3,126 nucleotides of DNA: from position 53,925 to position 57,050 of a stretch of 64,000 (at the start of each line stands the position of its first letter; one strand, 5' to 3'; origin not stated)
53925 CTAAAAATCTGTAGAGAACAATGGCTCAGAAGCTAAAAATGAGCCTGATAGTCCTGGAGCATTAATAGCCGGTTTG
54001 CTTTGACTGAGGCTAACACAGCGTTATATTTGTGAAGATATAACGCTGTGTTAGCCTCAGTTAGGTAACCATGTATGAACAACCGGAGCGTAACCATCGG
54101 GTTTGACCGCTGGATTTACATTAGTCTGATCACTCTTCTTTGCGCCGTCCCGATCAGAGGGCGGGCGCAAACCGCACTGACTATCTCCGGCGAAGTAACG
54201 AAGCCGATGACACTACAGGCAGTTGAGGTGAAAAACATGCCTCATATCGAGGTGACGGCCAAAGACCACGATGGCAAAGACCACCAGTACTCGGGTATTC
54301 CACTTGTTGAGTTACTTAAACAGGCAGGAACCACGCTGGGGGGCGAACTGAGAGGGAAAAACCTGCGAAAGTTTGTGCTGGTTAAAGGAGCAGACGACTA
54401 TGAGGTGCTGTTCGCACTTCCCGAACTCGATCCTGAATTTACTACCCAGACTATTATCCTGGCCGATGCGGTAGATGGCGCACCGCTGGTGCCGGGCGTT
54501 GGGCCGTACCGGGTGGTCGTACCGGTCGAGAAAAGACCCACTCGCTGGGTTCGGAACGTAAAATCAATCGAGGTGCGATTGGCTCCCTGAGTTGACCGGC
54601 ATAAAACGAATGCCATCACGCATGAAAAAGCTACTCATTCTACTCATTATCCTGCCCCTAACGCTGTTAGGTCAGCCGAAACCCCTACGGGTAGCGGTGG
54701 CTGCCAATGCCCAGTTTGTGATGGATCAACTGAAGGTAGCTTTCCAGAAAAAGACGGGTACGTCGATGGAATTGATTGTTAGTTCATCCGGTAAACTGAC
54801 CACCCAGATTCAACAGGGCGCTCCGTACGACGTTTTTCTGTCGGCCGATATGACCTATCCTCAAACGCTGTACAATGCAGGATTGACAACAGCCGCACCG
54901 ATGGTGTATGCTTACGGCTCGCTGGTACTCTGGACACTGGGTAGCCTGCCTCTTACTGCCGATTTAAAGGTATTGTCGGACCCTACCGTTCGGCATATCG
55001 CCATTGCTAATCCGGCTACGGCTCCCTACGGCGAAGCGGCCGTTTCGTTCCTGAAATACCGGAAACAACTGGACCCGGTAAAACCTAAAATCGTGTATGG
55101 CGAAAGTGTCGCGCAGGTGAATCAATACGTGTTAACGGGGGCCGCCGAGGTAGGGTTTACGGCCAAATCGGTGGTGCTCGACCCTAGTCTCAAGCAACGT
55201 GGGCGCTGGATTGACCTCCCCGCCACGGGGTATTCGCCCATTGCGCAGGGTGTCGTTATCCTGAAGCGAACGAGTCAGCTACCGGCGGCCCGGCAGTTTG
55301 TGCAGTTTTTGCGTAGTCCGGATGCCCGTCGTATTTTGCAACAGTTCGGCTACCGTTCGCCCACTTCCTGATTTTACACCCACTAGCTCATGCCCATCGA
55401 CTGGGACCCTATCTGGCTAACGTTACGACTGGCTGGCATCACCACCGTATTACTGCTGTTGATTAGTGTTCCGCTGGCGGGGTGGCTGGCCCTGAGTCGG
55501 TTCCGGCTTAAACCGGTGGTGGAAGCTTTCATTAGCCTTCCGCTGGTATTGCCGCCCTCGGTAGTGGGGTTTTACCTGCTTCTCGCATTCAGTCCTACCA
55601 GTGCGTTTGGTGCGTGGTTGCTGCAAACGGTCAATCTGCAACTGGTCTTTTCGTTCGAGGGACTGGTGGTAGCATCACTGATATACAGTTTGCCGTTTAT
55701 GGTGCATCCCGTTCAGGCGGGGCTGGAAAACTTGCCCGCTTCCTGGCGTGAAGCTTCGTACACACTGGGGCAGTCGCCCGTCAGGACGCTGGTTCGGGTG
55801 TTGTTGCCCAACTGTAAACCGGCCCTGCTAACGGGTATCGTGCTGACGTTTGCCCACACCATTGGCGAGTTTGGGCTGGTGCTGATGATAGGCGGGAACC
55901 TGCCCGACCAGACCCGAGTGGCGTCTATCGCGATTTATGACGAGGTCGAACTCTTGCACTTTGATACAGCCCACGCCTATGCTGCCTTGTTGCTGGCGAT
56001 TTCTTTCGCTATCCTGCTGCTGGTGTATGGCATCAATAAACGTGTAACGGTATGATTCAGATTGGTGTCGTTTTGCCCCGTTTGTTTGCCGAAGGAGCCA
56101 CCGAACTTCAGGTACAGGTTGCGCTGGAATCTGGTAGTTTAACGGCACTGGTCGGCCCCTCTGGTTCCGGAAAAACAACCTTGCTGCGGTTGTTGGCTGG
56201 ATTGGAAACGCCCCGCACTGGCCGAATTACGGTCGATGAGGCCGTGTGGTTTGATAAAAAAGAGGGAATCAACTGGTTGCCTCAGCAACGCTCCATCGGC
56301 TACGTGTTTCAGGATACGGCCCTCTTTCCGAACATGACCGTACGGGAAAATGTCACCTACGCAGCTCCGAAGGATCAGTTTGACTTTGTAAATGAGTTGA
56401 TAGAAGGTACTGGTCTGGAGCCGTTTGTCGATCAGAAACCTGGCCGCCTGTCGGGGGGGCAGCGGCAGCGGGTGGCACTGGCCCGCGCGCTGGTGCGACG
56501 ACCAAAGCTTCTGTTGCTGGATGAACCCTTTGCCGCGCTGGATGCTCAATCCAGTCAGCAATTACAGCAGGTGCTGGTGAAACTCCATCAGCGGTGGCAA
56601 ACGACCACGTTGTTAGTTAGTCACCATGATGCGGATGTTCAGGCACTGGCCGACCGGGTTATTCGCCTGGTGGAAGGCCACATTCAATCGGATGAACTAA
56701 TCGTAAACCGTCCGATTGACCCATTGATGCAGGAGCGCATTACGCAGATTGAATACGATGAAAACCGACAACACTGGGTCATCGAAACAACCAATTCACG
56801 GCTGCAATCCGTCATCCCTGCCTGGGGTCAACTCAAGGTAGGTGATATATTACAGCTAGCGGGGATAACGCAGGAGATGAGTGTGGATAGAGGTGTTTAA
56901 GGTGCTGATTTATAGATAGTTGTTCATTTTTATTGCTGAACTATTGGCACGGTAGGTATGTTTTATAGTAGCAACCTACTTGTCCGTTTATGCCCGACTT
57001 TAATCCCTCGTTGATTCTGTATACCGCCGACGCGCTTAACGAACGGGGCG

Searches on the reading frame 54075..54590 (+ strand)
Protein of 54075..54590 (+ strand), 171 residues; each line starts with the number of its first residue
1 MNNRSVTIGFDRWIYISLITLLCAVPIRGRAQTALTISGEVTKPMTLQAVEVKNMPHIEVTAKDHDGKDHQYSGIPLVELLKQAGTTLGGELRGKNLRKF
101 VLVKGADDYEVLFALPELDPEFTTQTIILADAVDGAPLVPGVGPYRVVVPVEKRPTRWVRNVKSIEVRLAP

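Call 4: search_protein_families(library=pfam, proteins=[window:54075-54590:+])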
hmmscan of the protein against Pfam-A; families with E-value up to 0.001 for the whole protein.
window:54075-54590:+ (171 aa): 1 family
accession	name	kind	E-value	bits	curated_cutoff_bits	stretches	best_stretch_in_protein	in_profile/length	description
PF00174.25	Oxidored_molyb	-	1.4e-10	41.5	24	1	25-168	4-161/169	Oxidoreductase molybdopterin binding domain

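Call 5: search_protein_families(library=ncbifam, proteins=[window:54075-54590:+])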
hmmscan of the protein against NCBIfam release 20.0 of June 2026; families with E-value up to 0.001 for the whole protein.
window:54075-54590:+ (171 aa): 0 families

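Call 37: search_protein_families(library=pfam, proteins=[window:54075-54590:+], max_evalue=10)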
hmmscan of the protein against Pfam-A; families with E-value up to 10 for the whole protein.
window:54075-54590:+ (171 aa): 1 family
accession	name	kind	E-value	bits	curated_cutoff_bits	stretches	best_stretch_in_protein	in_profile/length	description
PF00174.25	Oxidored_molyb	-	1.4e-10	41.5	24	1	25-168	4-161/169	Oxidoreductase molybdopterin binding domain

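Call 50: find_related_loci(query=window:54075-54590:+, collection=metagenome_contigs, flank=1500)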
Query window:54075-54590:+ (171 aa) in metagenome_contigs; peptide patterns used: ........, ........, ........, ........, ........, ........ (x = any residue, [..] = any of these).
111 stretches matched a pattern; 15 encode a relative of the query (tblastn E <= 1e-3); 15 distinct loci.
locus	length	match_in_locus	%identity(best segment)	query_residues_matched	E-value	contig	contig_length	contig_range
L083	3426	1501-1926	56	30-170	2e-49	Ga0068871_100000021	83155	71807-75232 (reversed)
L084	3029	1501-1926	56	30-170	2e-49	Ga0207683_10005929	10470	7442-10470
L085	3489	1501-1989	49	7-167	2e-47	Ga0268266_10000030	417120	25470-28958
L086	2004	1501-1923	55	31-167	7e-48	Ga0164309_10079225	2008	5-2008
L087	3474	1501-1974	50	12-167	4e-47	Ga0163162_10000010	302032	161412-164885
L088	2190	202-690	48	3-167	2e-46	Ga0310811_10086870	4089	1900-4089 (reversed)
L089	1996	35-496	47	13-170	2e-46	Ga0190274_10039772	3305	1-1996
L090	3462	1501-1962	49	16-167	1e-45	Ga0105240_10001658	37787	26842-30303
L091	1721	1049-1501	49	19-167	5e-45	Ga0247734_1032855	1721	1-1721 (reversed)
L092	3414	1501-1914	51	31-167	1e-43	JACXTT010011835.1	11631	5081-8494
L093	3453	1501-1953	48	19-167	1e-43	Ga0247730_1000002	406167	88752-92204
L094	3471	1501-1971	45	12-167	2e-42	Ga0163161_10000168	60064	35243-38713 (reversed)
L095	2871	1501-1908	43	32-167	2e-36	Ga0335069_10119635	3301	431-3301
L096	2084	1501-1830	51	58-167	3e-36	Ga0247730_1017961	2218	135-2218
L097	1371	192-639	53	19-167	1e-36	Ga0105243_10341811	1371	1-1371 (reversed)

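Call 51: find_related_loci(query=window:54075-54590:+, collection=genome_contigs, flank=1500)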
Query window:54075-54590:+ (171 aa) in genome_contigs; peptide patterns used: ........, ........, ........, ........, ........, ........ (x = any residue, [..] = any of these).
94 stretches matched a pattern; 8 encode a relative of the query (tblastn E <= 1e-3); 8 distinct loci.
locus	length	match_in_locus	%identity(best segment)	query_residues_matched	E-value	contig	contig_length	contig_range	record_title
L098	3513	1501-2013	77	1-171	4e-87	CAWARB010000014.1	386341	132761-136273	MAG: uncultured Cytophagales bacterium isolate MFD02581.bin.2.133 genome assembly, contig: contig_20062, whole genome sh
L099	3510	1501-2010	76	1-170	2e-84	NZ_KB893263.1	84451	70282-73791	Spirosoma luteum DSM 19990 B156DRAFT_scaffold_25.26, whole genome shotgun sequence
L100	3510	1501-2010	44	1-170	1e-46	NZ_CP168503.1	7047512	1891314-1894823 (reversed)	Mucilaginibacter sp. Mucisp86 strain CT11-86 chromosome, complete genome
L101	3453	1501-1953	52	19-167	1e-46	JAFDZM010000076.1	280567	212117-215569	MAG: Bacteroidetes bacterium isolate SZAS-84 LIN-617__76__length-280567, whole genome shotgun sequence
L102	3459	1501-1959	49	16-167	2e-46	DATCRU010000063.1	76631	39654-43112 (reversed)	MAG TPA_asm: Mucilaginibacter sp. isolate SMAG_U7287 k141_500558, whole genome shotgun sequence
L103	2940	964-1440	47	15-169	1e-45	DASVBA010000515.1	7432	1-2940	MAG TPA_asm: Chryseolinea sp. isolate SMAG_U1967 k141_803888, whole genome shotgun sequence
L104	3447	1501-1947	44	19-167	2e-42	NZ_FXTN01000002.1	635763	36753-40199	Pedobacter westerhofensis strain DSM 19036, whole genome shotgun sequence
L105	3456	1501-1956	36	16-168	5e-29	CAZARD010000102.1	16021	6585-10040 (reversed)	MAG TPA_asm: uncultured Blastocatellaceae bacterium isolate SRP189682_co1_249 genome assembly, contig: NODE_7400_length_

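Call 79: find_homologous_proteins(query=window:54075-54590:+, max_evalue=1e-40)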
Query window:54075-54590:+ (171 aa): 166 proteins with E <= 1e-40 among 356 candidates; the best 120 are listed.
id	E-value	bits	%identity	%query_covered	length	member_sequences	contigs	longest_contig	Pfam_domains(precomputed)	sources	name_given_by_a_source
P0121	1.1e-107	375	100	100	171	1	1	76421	PF00174.26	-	-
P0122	2.2e-90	319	85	100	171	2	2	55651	PF00174.26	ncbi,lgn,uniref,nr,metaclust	ncbi:molybdopterin-dependent oxidoreductase [Spirosoma spitsbergense]|uniref:molybdopterin-dependent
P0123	6.3e-86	304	81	100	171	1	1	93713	PF00174.26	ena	-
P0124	4.8e-84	298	78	100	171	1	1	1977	PF00174.26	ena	-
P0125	8.2e-82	291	76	100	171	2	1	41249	PF00174.26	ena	-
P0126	2.7e-79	283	77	100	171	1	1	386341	PF00174.26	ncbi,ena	-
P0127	2.1e-78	280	74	100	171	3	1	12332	PF00174.26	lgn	-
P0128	2.3e-78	280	74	100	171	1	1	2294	PF00174.26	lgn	-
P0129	3.1e-78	279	76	99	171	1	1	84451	PF00174.26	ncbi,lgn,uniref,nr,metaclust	ncbi:molybdopterin-dependent oxidoreductase [Spirosoma luteum]|uniref:molybdopterin-dependent oxidor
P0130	2.2e-77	276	74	100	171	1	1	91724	PF00174.26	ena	-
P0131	1.3e-71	258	69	99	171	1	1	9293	PF00174.26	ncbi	-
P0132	1.4e-71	258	76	88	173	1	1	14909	PF00174.26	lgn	-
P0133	8.1e-68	245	65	99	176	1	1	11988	PF00174.26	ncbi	-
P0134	6.1e-66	239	66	99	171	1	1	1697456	PF00174.26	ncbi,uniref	ncbi:molybdopterin-dependent oxidoreductase [Spirosoma flavum]|uniref:Molybdopterin-dependent oxidor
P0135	6.5e-66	239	66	99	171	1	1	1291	PF00174.26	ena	-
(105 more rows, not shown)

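Call 80: find_encoding_contigs(protein=P0123, flank=1200, max_places=2)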
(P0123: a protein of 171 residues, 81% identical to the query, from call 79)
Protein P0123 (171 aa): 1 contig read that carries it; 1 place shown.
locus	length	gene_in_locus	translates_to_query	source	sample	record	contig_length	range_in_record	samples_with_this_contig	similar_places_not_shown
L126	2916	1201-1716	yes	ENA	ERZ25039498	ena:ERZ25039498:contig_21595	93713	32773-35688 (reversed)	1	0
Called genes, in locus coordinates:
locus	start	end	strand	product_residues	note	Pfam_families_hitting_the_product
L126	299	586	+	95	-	PF02518:HATPase_c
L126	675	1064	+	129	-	-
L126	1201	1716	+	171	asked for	PF00174:Oxidored_molyb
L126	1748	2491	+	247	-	PF13531:SBP_bac_11, PF01547:SBP_bac_1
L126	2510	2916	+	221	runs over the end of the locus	PF00528:BPD_transp_1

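Call 81: find_encoding_contigs(protein=P0124, flank=1200, max_places=2)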
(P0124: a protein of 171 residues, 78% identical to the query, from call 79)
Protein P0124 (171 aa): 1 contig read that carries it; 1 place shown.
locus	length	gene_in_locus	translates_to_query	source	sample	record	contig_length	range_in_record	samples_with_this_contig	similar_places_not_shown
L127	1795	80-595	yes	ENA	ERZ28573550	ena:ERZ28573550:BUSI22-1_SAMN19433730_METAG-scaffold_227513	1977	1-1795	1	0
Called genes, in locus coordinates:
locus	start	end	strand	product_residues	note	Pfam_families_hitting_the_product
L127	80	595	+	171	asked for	PF00174:Oxidored_molyb (weak)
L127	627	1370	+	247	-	PF13531:SBP_bac_11, PF01547:SBP_bac_1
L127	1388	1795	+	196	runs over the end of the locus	?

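Call 82: find_encoding_contigs(protein=P0125, flank=1200, max_places=2)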
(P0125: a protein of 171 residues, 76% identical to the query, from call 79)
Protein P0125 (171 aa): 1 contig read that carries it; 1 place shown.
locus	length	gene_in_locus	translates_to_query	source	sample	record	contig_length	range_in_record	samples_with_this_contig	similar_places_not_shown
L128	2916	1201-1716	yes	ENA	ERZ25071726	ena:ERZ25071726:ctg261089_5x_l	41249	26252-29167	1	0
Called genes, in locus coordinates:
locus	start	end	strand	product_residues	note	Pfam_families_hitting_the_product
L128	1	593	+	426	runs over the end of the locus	PF02518:HATPase_c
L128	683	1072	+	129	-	-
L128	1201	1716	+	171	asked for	PF00174:Oxidored_molyb (weak)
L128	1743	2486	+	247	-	PF01547:SBP_bac_1, PF13531:SBP_bac_11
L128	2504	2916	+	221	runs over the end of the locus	PF00528:BPD_transp_1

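Call 83: find_encoding_contigs(protein=P0127, flank=1200, max_places=2)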
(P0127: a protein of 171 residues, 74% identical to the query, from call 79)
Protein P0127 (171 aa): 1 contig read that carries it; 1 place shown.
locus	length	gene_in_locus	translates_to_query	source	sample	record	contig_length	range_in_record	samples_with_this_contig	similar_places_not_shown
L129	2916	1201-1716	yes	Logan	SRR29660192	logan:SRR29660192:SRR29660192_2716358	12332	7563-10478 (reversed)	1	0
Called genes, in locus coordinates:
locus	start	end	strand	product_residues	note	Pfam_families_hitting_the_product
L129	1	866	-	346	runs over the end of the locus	PF00535:Glycos_transf_2, PF10111:Glyco_tranf_2_2, PF13641:Glyco_tranf_2_3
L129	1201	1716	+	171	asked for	PF00174:Oxidored_molyb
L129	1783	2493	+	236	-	PF13531:SBP_bac_11, PF01547:SBP_bac_1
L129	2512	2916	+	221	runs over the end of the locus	PF00528:BPD_transp_1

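Call 84: find_encoding_contigs(protein=P0128, flank=1200, max_places=2)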
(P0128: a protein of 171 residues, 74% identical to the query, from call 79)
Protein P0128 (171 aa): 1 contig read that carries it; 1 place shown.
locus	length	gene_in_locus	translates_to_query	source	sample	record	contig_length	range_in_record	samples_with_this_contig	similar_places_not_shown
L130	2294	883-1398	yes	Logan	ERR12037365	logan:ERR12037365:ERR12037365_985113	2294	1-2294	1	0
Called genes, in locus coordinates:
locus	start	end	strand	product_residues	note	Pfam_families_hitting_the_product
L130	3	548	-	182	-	?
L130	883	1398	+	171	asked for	PF00174:Oxidored_molyb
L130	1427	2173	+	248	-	PF01547:SBP_bac_1, PF13531:SBP_bac_11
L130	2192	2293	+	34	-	?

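Call 85: find_encoding_contigs(protein=P0130, flank=1200, max_places=2)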
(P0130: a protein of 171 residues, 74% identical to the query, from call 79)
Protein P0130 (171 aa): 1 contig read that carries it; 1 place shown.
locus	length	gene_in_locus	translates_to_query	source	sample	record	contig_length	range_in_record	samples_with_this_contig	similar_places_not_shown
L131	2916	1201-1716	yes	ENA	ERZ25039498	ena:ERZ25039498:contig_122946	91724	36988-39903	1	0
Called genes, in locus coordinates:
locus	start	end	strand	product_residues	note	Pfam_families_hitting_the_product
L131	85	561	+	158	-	-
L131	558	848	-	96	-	PF04879:Molybdop_Fe4S4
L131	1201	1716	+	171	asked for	PF00174:Oxidored_molyb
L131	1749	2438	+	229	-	PF13531:SBP_bac_11, PF01547:SBP_bac_1 (weak)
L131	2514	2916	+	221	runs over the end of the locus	PF00528:BPD_transp_1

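Call 86: find_encoding_contigs(protein=P0132, flank=1200, max_places=2)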
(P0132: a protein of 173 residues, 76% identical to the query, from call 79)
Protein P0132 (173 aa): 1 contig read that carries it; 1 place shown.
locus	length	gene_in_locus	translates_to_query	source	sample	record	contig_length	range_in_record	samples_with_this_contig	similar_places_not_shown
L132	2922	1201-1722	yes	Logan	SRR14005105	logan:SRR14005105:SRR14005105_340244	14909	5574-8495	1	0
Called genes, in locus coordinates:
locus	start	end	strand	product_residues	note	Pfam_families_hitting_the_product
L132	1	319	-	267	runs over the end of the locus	PF00106:adh_short, PF08659:KR, PF13561:adh_short_C2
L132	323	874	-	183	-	-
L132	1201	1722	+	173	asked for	PF00174:Oxidored_molyb (weak)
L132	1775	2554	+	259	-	PF13531:SBP_bac_11, PF01547:SBP_bac_1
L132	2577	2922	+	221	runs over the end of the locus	PF00528:BPD_transp_1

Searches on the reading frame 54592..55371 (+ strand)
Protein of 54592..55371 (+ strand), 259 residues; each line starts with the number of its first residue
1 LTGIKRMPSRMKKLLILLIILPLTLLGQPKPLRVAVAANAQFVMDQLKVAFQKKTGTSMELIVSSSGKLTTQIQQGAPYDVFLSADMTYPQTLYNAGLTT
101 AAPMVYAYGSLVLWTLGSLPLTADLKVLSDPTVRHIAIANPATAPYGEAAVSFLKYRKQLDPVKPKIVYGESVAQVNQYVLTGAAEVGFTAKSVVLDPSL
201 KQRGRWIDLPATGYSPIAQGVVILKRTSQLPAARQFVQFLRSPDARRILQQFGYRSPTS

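Call 4: search_protein_families(library=pfam, proteins=[window:54592-55371:+])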
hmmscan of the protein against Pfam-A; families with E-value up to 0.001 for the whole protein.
window:54592-55371:+ (259 aa): 2 families
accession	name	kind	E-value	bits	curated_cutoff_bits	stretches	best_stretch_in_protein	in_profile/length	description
PF13531.11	SBP_bac_11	-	8.9e-55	186.4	25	1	32-255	1-227/227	Bacterial extracellular solute-binding protein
PF01547.30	SBP_bac_1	-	1.9e-16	61.4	26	1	46-245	16-305/307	Bacterial extracellular solute-binding protein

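Call 5: search_protein_families(library=ncbifam, proteins=[window:54592-55371:+])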
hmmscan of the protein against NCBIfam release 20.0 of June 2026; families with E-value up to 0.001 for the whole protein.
window:54592-55371:+ (259 aa): 8 families
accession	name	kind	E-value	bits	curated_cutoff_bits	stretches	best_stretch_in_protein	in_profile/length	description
TIGR01256.1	modA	equivalog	1.4e-55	188.6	62.5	1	37-253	1-217/217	molybdate ABC transporter substrate-binding protein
NF002918.0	PRK03537.1-4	equivalog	7.2e-14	51.7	288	1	31-149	7-125/246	molybdate ABC transporter substrate-binding protein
NF002919.0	PRK03537.1-6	equivalog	1.6e-12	47.5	482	1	31-158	33-160/275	molybdate ABC transporter substrate-binding protein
NF002917.0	PRK03537.1-3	equivalog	4.3e-12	45.8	264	1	10-152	3-145/267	molybdate ABC transporter substrate-binding protein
NF007958.0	PRK10677.1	equivalog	1.2e-10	40.8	253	1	32-255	28-254/256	molybdate ABC transporter substrate-binding protein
NF002916.0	PRK03537.1-2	equivalog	3.5e-07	30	359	1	30-193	3-165/244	molybdate ABC transporter substrate-binding protein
NF002920.0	PRK03537.2-1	equivalog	2.8e-05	23.4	470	1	49-168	43-168/314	molybdate ABC transporter substrate-binding protein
NF002915.0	PRK03537.1-1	equivalog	7.5e-05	22.3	383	0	33-99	2-64/236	molybdate ABC transporter substrate-binding protein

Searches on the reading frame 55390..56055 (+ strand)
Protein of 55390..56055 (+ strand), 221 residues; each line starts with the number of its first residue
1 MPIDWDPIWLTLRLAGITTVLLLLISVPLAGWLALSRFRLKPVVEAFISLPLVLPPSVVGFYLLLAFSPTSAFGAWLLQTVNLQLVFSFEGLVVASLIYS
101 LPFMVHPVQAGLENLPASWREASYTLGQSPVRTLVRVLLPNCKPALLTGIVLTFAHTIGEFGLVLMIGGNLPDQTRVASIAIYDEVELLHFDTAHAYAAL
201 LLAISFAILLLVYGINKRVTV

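Call 4: search_protein_families(library=pfam, proteins=[window:55390-56055:+])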
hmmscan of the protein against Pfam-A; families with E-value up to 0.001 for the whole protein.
window:55390-56055:+ (221 aa): 1 family
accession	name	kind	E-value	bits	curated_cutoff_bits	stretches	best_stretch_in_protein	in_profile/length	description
PF00528.27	BPD_transp_1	-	3.5e-21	76.2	26.4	1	27-218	2-181/184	Binding-protein-dependent transport system inner membrane component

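Call 5: search_protein_families(library=ncbifam, proteins=[window:55390-56055:+])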
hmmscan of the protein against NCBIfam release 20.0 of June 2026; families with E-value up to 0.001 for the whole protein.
window:55390-56055:+ (221 aa): 38 families (the best 25 are shown)
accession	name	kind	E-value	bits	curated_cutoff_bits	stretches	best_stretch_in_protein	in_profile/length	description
TIGR02141.1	modB_ABC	equivalog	1.8e-68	230.3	182.6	1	9-218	1-208/208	molybdate ABC transporter permease subunit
TIGR01581.1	Mo_ABC_porter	hypoth_equivalog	2.4e-47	161.3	210.3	1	8-210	23-224/225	ABC transporter permease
TIGR00969.1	3a0106s02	subfamily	1.2e-43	149.5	240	1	7-213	62-267/272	sulfate ABC transporter permease subunit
NF006939.0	PRK09421.1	equivalog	9.3e-42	143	262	1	4-210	8-211/230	molybdate ABC transporter permease subunit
TIGR02139.1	permease_CysT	equivalog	2.2e-41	142.2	246.1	1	9-216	53-259/265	sulfate ABC transporter permease subunit CysT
NF008208.0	PRK10971.1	equivalog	3.8e-34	118.4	415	1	11-218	63-269/277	sulfate/thiosulfate ABC transporter permease CysT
NF040839.1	tungstate_WtpB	equivalog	1.5e-33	116.5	340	1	8-214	46-246/251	tungstate ABC transporter permease WtpB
TIGR02140.1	permease_CysW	equivalog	1.1e-32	113.5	329.1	1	8-218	49-258/261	sulfate ABC transporter permease subunit CysW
NF038017.1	ABC_perm1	subfamily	2.7e-26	92.7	100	1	11-202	1-184/184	ABC transporter permease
NF008620.0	PRK11602.1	equivalog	9.5e-25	87.4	442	1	7-211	65-266/291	sulfate/thiosulfate ABC transporter permease CysW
NF011624.0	PRK15050.1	equivalog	2.3e-19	69.6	247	1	8-217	75-287/297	2-aminoethylphosphonate ABC transporter permease subunit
NF041773.1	tung_perm_TupB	equivalog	9.2e-16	58.3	320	1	9-216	27-226/230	tungstate ABC transporter permease TupB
TIGR03226.1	PhnU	equivalog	2.7e-15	56.6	283.45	1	13-215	98-303/311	2-aminoethylphosphonate ABC transporter permease subunit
TIGR03262.1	PhnU2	equivalog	5.3e-15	55.1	593.25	1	8-205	56-246/546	putative 2-aminoethylphosphonate ABC transporter permease subunit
TIGR02138.1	phosphate_pstC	equivalog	6e-15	55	196.45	1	17-218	71-294/296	phosphate ABC transporter permease subunit PstC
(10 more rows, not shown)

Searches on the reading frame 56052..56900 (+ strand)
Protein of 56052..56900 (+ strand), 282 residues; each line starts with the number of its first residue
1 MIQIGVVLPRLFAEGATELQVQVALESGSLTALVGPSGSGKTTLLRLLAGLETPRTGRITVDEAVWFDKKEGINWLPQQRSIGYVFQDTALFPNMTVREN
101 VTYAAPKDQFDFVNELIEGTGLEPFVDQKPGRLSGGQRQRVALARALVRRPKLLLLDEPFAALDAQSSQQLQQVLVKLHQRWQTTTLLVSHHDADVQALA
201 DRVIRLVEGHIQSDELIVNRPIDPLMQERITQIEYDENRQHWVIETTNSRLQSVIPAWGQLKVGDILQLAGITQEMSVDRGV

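Call 4: search_protein_families(library=pfam, proteins=[window:56052-56900:+])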
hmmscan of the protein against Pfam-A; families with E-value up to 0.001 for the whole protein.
window:56052-56900:+ (282 aa): 7 families
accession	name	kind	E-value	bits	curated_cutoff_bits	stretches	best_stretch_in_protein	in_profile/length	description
PF00005.33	ABC_tran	-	2.5e-37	129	25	1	21-161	4-137/137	ABC transporter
PF13304.12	AAA_21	-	7e-09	36.6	27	1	30-52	1-23/304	AAA domain, putative AbiEii toxin, Type IV TA system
PF02463.25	SMC_N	-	1.9e-07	31.2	40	1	132-207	136-212/220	RecF/RecN/SMC N terminal domain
PF13401.12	AAA_22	-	6e-06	27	27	1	28-159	5-93/130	AAA domain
PF03193.22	RsgA_GTPase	-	0.00026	21.3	30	1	20-60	99-138/174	RsgA GTPase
PF13558.12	SbcC_Walker_B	-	0.00047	20.8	27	0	110-175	10-88/90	SbcC/RAD50-like, Walker B motif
PF13555.12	AAA_29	-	0.00099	19.3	27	0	23-45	17-39/61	P-loop containing region of AAA domain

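Call 5: search_protein_families(library=ncbifam, proteins=[window:56052-56900:+])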
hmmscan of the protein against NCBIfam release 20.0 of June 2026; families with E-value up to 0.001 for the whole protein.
window:56052-56900:+ (282 aa): 190 families (the best 25 are shown)
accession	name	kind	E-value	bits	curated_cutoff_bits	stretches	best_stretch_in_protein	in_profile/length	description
TIGR02142.1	modC_ABC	equivalog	3e-60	204.3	285.05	1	15-215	10-214/353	molybdenum ABC transporter ATP-binding protein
NF040933.2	ABC_arch_GlcV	equivalog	4e-56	190.4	450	1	20-213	24-222/357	glucose ABC transporter ATP-binding protein GlcV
TIGR00968.1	3a0106s01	subfamily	1.6e-54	184.9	342.75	1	20-221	18-222/237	sulfate ABC transporter ATP-binding protein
NF008355.0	PRK11144.1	equivalog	9.2e-54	182.7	434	1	15-217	11-213/353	molybdenum ABC transporter ATP-binding protein ModC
TIGR03265.1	PhnT2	equivalog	1.3e-52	179.2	457.7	1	20-212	22-214/353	putative 2-aminoethylphosphonate ABC transporter ATP-binding protein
TIGR01187.1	potA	subfamily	8.6e-50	169.6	355.6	1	33-214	1-182/325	polyamine ABC transporter ATP-binding protein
NF008653.0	PRK11650.1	subfamily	4.5e-49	167.4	432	1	20-212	22-214/357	sn-glycerol-3-phosphate ABC transporter ATP-binding protein UgpC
NF006987.0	PRK09452.1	equivalog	6.5e-49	166.6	482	1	20-214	35-229/378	spermidine/putrescine ABC transporter ATP-binding protein PotA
NF008105.0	PRK10851.1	equivalog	3.5e-45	154.3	502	1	19-212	19-216/362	sulfate/thiosulfate ABC transporter ATP-binding protein CysA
NF043075.1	MMSYN1_0197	equivalog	8.7e-45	153.1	550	1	21-213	21-213/341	spermidine/putrescine ABC transporter ATP-binding protein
TIGR02982.1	heterocyst_DevA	subfamily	2.3e-44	151.6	295.8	1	20-211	23-219/220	ABC exporter ATP-binding subunit, DevA family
NF008420.0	PRK11247.1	equivalog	1e-43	149.4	395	1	15-216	25-217/257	aliphatic sulfonates ABC transporter ATP-binding protein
NF040840.2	tungstate_WtpC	equivalog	1.4e-43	149.5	440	1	21-212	19-210/347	tungstate ABC transporter ATP-binding protein WtpC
NF008513.0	PRK11432.1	equivalog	2.5e-43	148.4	496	1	20-212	24-216/351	ferric ABC transporter ATP-binding protein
TIGR01277.1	thiQ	equivalog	6.2e-43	146.9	245.05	1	18-212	14-208/213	thiamine ABC transporter ATP-binding protein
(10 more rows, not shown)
